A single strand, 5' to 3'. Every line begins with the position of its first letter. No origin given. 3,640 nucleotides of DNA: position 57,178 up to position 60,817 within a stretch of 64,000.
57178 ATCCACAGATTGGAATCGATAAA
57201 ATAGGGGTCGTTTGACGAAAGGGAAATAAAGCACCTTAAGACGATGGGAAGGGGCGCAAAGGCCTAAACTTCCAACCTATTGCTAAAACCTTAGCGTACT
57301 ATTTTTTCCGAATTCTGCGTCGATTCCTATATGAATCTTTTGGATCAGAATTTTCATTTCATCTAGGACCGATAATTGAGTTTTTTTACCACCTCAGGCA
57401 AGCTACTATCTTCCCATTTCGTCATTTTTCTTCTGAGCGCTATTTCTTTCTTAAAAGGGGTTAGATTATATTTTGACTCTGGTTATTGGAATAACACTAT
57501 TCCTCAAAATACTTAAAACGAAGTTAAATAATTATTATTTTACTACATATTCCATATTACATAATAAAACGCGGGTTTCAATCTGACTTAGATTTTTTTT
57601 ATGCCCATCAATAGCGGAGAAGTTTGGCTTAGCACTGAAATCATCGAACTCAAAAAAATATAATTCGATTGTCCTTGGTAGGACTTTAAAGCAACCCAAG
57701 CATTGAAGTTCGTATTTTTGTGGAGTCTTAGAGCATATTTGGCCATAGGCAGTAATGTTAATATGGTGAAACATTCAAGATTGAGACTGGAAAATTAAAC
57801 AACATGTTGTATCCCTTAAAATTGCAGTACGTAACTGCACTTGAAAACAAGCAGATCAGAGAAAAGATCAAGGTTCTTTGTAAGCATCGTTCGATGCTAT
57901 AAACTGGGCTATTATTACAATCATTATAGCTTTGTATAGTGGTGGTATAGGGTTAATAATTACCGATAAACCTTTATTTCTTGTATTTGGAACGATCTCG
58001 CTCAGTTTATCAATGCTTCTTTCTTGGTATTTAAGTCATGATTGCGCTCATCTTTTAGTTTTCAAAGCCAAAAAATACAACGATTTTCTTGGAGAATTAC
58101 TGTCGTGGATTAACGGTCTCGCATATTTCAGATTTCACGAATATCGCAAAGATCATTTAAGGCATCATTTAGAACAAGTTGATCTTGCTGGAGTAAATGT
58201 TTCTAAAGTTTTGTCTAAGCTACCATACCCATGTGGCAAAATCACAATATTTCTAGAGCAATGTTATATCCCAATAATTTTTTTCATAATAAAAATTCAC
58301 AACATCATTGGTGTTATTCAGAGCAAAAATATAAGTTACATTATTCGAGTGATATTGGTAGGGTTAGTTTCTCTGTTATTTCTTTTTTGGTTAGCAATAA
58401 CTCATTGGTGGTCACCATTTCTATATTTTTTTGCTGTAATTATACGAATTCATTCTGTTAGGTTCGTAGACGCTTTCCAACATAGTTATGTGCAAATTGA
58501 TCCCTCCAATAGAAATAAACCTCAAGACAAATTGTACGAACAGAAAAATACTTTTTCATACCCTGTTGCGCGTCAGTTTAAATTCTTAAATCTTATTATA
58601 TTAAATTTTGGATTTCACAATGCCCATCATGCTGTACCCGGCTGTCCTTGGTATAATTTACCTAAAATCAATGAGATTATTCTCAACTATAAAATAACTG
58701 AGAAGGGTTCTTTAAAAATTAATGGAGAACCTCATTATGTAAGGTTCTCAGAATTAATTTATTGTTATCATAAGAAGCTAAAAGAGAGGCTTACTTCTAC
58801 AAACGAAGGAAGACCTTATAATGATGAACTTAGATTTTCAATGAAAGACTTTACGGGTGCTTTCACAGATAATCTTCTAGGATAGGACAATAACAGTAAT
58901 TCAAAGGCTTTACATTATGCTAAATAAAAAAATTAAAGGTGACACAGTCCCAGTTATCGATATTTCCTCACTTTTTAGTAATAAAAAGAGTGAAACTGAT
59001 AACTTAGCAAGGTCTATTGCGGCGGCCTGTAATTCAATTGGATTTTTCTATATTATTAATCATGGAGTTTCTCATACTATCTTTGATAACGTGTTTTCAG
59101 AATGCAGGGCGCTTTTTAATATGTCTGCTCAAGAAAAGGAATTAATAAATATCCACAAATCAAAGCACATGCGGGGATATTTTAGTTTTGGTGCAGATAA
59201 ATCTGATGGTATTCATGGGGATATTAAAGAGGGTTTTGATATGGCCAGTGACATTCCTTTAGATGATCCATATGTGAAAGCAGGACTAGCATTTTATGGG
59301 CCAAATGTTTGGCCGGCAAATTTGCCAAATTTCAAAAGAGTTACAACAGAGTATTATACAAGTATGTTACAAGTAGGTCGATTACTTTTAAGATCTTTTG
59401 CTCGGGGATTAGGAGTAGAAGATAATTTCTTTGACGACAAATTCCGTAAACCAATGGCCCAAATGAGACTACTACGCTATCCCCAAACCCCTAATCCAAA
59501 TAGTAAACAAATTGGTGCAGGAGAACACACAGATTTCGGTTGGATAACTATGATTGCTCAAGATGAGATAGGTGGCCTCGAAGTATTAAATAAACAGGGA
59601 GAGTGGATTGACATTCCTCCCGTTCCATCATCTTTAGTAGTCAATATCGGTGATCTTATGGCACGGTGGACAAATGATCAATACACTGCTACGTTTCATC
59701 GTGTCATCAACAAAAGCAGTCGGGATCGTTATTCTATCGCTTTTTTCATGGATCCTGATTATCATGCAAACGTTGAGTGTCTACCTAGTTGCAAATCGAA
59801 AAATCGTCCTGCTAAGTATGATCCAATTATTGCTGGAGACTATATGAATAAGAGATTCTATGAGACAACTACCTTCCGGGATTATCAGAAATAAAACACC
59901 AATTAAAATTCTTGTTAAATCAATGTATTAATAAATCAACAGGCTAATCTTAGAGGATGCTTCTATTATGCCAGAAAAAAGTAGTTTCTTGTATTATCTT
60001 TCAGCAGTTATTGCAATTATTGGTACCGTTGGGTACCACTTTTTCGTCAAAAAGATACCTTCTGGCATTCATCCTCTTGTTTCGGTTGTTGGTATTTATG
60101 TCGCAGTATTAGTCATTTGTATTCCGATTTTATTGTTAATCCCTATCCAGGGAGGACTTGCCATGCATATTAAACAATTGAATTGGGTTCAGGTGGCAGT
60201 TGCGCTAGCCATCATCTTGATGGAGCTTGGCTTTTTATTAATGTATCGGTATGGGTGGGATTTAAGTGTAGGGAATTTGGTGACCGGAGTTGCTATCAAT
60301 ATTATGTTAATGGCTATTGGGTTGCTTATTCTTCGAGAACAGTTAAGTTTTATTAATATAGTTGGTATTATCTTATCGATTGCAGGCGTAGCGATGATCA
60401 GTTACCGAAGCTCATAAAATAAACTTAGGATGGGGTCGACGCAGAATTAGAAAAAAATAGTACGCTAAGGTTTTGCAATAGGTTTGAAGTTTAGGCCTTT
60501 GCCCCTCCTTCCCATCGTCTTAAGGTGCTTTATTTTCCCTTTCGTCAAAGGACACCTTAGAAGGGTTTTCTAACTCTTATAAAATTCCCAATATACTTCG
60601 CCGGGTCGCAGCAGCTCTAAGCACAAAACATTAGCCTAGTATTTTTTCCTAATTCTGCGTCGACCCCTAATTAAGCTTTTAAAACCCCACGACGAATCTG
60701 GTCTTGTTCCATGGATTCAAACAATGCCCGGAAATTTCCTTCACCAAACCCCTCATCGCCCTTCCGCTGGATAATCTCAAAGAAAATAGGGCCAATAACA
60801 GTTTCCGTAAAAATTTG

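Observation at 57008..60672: Composite Tn3-type MITE (TIME) cassette carrying a desaturase / 2OG-oxygenase / transporter trio, flanked by 5-bp target-site duplication TAATT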

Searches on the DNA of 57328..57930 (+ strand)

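Call 61: search_dna_similar(query=window:57328-57930:+, collection=plasmids, mode=distant, max_evalue=0.01, max_rows=10)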
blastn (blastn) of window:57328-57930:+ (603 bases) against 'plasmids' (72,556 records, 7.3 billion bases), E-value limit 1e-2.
No match.
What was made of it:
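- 57328..57804 (.): AT-rich leader of the cargo. It contains a 79-aa ORF on the minus strand (57535-57774) with no family match. No plasmid match (call 61).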

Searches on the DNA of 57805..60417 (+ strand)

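Call 75: search_dna_similar(query=window:57805-60417:+, collection=plasmids, mode=distant, max_evalue=0.00001, max_rows=10)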
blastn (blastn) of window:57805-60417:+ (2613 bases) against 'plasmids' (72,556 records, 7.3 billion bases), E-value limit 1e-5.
No match.
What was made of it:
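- Tried and rejected: Searches for the cargo on plasmids gave no DNA match (call 75).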

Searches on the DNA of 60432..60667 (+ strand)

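Call 60: search_dna_similar(query=window:60432-60667:+, collection=plasmids, mode=distant, max_evalue=0.01, max_rows=15)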
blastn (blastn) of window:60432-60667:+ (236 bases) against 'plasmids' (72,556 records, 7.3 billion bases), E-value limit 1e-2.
The search stops at 5000 records and this limit was reached: more records match than are counted here, and every count below describes the 5000 best-scoring records only.
Records with a match: at least 5000; places in all: 6271; records where one place covers at least 80% of the query: 0.
Best place of each record, by identity: 90-95% 4931; 80-90% 11; 60-80% 58.
By first word of the organism name: Klebsiella 1897; Escherichia 1883; Salmonella 628; Enterobacter 127; Citrobacter 107; Pseudomonas 83; Shigella 67; Aeromonas 60; Raoultella 29; Serratia 21; and 26 more.
By predicted mobility (MOB-suite, as given by PLSDB): conjugative 3365; mobilizable 821; non-mobilizable 814.
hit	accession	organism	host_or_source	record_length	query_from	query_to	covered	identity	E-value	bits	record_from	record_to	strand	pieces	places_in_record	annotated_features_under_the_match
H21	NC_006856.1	Salmonella enterica subsp. enterica serovar Choleraesuis ...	-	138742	55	128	31%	75.7%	1e-3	50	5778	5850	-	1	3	Tn3 family transposase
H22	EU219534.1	Salmonella enterica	-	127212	55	128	31%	75.7%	1e-3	50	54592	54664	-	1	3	tnpA: TnpA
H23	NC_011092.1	Salmonella enterica subsp. enterica serovar Schwarzengrund ...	-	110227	55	128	31%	75.7%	1e-3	50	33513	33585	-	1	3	Tn3 family transposase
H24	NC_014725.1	Edwardsiella tarda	-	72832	55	128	31%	75.7%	1e-3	50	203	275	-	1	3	Tn3 family transposase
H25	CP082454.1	Salmonella enterica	animal-cattle-heifer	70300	55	128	31%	75.7%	1e-3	50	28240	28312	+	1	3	Tn3 family transposase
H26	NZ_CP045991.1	Klebsiella pneumoniae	Homo sapiens,Culture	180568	55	128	31%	75.7%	1e-3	50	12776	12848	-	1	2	Tn3 family transposase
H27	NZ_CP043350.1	Klebsiella pneumoniae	Homo sapiens,Culture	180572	55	128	31%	75.7%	1e-3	50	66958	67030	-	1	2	Tn3 family transposase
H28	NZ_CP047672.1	Edwardsiella piscicida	fish,whole organism,diseased flounder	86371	55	128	31%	75.7%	1e-3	50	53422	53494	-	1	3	Tn3 family transposase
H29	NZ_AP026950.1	Salmonella enterica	Anabas testudineus,gut content of ...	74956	55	128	31%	75.7%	1e-3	50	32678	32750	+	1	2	Tn3 family transposase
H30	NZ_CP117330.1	Salmonella enterica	Bos taurus,feces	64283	55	128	31%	75.7%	1e-3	50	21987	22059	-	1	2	Tn3 family transposase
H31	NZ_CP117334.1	Salmonella enterica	Bos taurus,feces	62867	55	128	31%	75.7%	1e-3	50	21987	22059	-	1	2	Tn3 family transposase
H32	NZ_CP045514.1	Salmonella enterica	Homo sapiens,clinical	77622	55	128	31%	75.7%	1e-3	50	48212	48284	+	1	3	Tn3 family transposase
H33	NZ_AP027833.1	Escherichia coli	Homo sapiens,whole organism,feces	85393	55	128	31%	75.7%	1e-3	50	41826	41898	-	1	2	Tn3 family transposase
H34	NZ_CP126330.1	Citrobacter braakii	water,water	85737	55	128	31%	75.7%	1e-3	50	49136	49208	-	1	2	Tn3 family transposase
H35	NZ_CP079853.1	Klebsiella pneumoniae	Homo sapiens,feces,feces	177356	55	128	31%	75.7%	1e-3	50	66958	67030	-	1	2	Tn3 family transposase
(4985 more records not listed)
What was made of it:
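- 60432..60556 (-): Miniature unit T3 (125 bp). It is the inverted counterpart of T2 (115/126 identical): IR-A at 60432-60469 facing the cargo and IR-B at 60520-60556. A 73-bp match at 75.7% under annotated Tn3-family transposase 3' ends (call 60).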
